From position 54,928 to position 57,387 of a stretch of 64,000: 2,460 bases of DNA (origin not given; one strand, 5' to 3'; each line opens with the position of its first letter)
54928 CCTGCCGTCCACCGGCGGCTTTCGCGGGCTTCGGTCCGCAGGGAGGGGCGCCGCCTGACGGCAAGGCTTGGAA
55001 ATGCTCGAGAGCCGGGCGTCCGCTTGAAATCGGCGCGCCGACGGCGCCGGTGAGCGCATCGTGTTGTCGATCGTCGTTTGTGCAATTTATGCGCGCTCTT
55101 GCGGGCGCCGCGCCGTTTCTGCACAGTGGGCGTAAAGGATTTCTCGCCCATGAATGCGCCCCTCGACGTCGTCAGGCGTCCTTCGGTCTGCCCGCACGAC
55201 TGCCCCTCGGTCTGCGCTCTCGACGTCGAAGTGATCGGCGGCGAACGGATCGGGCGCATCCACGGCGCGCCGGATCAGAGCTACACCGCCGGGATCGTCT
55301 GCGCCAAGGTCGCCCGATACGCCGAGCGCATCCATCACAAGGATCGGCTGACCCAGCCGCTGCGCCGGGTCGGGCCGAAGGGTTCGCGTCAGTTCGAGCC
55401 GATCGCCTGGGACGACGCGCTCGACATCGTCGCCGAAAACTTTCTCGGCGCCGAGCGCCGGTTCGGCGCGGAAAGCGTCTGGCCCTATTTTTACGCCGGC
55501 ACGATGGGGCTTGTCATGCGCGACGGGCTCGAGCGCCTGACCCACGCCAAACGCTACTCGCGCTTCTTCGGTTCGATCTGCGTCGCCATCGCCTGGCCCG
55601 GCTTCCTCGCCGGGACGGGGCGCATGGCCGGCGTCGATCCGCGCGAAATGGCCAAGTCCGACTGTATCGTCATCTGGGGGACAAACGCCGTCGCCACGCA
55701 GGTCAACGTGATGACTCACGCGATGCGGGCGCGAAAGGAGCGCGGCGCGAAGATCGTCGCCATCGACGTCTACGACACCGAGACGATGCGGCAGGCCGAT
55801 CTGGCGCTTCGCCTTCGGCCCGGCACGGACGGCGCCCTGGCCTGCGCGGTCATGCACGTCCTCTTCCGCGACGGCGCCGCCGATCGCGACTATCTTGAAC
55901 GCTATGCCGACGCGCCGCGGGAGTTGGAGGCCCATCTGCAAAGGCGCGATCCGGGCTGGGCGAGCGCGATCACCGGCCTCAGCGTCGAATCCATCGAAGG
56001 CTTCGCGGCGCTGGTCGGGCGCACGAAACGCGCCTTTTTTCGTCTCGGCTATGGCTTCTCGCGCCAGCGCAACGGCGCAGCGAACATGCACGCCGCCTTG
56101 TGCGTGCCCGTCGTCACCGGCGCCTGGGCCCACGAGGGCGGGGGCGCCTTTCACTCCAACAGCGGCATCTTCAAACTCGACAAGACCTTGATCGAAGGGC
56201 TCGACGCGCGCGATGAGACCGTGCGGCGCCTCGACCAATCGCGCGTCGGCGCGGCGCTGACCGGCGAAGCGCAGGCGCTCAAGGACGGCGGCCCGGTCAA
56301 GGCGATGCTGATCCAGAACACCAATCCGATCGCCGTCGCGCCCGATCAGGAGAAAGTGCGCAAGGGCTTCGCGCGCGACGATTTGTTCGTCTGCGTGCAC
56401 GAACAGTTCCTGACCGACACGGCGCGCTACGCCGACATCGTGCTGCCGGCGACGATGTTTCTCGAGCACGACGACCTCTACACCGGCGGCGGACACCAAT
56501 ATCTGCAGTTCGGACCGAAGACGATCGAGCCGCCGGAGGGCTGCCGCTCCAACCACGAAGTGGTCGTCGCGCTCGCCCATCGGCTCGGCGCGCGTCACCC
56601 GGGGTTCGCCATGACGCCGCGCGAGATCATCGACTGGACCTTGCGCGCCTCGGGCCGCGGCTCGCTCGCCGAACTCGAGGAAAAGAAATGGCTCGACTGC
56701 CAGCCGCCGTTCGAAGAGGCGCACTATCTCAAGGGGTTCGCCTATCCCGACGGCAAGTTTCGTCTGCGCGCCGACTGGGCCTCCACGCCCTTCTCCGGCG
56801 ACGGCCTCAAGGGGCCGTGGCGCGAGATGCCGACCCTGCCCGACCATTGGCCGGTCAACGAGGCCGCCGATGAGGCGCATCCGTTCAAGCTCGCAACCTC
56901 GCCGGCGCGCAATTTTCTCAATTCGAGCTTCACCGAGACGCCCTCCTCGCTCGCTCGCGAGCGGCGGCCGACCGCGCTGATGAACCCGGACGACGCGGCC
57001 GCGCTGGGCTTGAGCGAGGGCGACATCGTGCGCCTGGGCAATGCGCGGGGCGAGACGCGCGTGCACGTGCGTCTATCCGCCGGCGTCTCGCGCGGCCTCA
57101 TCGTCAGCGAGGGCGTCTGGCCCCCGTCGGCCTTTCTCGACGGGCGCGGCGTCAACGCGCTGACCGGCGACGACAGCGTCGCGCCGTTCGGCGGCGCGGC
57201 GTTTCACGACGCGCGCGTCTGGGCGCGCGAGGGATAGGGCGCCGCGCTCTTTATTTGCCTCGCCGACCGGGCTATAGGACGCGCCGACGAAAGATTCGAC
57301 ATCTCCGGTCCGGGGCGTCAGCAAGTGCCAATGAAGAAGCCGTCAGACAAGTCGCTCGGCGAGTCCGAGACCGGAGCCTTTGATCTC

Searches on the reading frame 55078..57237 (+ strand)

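Call 18: search_protein_families(library=pfam, proteins=[window:55078-57237:+], max_evalue=0.00001)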
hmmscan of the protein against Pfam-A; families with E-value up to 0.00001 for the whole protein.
window:55078-57237:+ (719 aa): 3 families
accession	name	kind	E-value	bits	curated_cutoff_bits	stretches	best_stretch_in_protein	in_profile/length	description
PF00384.28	Molybdopterin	-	1.2e-38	133.6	24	1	90-501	1-352/353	Molybdopterin oxidoreductase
PF01568.27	Molydop_binding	-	1.3e-17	64.2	26.8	1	605-707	3-103/110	Molydopterin dinucleotide binding domain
PF04879.21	Molybdop_Fe4S4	-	3.4e-07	30.6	22.7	1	35-87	5-55/55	Molybdopterin oxidoreductase Fe4S4 domain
